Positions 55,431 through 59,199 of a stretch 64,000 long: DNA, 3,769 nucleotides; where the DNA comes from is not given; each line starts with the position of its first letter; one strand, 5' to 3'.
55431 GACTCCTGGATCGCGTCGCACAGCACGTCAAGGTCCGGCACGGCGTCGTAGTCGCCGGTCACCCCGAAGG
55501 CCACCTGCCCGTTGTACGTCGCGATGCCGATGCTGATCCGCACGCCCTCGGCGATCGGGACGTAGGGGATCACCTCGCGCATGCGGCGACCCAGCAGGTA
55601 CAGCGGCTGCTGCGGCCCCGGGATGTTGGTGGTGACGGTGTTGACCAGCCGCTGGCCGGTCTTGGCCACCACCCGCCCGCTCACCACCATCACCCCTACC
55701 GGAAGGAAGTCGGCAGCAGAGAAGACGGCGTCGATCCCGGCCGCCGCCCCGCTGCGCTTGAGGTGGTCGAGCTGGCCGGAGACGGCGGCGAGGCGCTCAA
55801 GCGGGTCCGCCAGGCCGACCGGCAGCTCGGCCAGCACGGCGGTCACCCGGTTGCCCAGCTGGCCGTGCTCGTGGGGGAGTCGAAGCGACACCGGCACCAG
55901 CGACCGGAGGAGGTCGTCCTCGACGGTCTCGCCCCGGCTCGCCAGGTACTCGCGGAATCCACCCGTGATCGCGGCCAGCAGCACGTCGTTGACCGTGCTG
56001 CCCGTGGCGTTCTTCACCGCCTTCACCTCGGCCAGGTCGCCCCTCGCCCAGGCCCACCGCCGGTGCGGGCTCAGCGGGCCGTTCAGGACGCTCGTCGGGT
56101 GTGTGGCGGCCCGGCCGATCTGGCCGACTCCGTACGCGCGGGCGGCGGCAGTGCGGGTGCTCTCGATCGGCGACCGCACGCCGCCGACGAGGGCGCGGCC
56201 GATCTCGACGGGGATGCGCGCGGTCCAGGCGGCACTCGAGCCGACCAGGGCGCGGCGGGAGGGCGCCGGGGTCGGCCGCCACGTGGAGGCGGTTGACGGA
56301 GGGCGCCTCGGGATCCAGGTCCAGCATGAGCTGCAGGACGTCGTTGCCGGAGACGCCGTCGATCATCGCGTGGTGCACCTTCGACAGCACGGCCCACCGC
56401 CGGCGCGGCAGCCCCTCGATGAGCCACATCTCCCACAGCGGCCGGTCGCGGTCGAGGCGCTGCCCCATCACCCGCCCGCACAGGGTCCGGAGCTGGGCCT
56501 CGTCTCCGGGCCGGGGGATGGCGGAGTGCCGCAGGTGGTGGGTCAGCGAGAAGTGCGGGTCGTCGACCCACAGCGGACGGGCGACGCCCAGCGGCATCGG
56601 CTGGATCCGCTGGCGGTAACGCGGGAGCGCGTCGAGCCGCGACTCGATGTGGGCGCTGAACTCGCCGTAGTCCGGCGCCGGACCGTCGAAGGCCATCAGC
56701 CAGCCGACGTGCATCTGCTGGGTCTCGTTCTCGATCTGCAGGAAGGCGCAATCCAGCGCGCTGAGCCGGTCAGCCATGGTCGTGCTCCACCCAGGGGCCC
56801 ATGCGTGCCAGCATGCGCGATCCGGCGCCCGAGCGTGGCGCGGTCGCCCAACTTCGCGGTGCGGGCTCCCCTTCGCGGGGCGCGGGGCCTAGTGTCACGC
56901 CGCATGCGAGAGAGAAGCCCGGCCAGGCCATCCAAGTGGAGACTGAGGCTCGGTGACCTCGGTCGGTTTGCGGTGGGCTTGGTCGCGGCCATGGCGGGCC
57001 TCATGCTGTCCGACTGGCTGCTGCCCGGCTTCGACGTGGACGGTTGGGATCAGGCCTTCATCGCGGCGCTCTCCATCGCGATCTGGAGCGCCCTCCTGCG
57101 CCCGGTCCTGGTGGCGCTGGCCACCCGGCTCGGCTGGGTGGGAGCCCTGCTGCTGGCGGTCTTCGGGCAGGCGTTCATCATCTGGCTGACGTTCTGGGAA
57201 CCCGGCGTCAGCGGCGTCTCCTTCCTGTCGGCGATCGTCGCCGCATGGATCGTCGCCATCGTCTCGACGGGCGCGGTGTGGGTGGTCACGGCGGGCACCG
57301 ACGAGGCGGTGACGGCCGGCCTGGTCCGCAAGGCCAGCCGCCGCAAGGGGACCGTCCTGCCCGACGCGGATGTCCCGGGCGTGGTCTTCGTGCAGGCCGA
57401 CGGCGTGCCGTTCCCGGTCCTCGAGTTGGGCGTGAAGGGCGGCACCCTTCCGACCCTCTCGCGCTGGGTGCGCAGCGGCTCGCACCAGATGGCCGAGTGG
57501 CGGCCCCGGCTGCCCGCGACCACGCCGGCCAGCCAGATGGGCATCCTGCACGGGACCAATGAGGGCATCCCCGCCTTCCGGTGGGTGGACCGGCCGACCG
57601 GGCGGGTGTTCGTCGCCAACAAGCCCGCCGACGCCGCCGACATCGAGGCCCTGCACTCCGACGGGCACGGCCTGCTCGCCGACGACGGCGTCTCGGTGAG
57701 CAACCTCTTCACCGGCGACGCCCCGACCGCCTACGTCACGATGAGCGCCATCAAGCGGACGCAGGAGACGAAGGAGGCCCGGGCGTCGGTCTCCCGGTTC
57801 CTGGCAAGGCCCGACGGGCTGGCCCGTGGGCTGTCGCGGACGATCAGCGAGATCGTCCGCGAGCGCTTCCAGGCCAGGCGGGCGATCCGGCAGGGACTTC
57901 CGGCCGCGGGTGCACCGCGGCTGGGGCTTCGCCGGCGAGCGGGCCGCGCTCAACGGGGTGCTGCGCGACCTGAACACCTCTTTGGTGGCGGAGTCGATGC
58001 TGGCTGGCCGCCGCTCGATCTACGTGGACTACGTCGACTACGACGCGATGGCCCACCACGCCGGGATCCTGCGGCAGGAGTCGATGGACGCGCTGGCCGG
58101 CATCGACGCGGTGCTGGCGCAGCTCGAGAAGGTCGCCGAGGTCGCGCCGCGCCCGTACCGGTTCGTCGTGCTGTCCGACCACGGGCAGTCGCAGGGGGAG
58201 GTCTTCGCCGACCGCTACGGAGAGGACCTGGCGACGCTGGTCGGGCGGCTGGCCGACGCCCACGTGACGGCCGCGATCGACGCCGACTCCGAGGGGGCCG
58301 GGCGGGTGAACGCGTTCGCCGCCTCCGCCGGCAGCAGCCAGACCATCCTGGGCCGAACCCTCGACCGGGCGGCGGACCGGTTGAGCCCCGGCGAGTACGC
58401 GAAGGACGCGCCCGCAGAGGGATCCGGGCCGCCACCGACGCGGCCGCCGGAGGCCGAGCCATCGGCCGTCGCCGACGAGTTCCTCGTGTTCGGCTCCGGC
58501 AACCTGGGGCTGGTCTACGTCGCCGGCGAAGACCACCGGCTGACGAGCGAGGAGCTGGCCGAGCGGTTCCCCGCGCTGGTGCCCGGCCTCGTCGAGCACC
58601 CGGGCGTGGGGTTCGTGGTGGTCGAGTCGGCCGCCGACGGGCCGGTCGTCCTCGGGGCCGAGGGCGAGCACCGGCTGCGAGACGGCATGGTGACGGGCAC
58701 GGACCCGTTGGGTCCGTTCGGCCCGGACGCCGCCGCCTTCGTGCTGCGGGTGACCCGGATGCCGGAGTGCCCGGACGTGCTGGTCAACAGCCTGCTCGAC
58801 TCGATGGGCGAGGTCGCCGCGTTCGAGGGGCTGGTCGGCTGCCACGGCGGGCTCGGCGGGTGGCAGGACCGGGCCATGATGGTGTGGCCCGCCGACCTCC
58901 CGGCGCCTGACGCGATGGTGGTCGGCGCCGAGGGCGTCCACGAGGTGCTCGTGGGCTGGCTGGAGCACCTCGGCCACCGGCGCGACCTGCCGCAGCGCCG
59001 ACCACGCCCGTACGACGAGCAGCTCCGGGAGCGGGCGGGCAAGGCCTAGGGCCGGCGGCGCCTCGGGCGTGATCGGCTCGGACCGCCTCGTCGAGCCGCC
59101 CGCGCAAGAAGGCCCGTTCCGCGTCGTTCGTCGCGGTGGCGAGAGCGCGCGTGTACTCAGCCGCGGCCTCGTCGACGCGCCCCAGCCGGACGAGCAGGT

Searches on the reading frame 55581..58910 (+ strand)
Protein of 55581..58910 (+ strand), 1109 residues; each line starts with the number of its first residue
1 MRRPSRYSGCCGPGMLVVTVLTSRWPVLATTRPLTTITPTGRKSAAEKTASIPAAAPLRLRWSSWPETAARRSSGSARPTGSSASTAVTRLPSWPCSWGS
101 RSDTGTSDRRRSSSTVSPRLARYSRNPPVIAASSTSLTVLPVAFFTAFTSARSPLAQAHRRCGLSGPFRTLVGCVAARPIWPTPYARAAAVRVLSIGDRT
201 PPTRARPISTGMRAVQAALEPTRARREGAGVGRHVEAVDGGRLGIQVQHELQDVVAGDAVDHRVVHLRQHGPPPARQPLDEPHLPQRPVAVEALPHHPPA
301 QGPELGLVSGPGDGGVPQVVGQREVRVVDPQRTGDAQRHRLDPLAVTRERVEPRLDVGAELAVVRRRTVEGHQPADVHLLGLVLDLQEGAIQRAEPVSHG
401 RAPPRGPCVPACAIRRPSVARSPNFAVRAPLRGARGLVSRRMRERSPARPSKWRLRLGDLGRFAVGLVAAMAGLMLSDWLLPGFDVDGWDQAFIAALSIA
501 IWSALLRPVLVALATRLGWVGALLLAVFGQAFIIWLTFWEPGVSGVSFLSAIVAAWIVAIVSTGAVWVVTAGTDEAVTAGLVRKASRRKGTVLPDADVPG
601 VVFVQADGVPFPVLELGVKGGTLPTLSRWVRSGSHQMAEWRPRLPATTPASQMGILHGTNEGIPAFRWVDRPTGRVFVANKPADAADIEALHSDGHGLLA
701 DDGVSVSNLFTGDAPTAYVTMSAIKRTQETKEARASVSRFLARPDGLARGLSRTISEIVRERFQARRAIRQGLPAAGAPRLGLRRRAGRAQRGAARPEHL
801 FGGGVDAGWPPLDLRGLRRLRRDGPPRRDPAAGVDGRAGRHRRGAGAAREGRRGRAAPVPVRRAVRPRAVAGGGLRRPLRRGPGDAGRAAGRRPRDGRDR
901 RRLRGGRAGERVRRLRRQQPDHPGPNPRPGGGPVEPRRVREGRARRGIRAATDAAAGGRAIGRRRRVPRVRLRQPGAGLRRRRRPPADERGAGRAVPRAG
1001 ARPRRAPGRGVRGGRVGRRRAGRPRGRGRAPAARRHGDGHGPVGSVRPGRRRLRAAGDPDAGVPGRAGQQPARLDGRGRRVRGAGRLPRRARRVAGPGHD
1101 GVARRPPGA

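Call 60: search_protein_families(library=pfam, proteins=[window:55581-58910:+], max_evalue=0.001)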
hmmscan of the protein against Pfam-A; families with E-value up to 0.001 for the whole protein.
window:55581-58910:+ (1109 aa): 1 family
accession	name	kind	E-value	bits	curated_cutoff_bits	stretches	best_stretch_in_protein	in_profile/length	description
PF04020.18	Phage_holin_4_2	-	9.5e-10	39.5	28.8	1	462-563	2-104/105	Mycobacterial 4 TMS phage holin, superfamily IV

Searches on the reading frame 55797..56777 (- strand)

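Call 60: search_protein_families(library=pfam, proteins=[window:55797-56777:-], max_evalue=0.001)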
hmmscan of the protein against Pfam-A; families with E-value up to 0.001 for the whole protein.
window:55797-56777:- (326 aa): 1 family
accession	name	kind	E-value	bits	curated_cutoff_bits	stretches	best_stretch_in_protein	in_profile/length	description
PF03007.21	WS_DGAT_cat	-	2.6e-54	185.2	23.6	1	5-171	1-172/263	Wax ester synthase/diacylglycerol acyltransferase catalytic domain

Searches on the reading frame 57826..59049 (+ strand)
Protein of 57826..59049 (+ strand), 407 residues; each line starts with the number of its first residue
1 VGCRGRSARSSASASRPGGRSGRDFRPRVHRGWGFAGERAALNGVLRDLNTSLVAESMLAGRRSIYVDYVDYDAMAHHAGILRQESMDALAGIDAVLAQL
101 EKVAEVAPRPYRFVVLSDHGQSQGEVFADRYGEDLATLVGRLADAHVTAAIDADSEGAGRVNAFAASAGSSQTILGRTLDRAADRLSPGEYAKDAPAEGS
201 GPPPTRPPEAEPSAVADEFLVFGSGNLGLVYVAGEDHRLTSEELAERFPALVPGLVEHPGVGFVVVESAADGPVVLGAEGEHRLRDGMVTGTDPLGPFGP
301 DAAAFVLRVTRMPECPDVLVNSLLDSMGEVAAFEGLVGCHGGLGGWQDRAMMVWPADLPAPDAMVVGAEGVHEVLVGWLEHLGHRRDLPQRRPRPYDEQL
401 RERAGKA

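Call 60: search_protein_families(library=pfam, proteins=[window:57826-59049:+], max_evalue=0.001)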
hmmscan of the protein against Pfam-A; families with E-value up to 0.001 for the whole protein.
window:57826-59049:+ (407 aa): 1 family
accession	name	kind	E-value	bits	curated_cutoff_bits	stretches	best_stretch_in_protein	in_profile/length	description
PF01663.27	Phosphodiest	-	0.00065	19.8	23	1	69-130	167-228/342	Type I phosphodiesterase / nucleotide pyrophosphatase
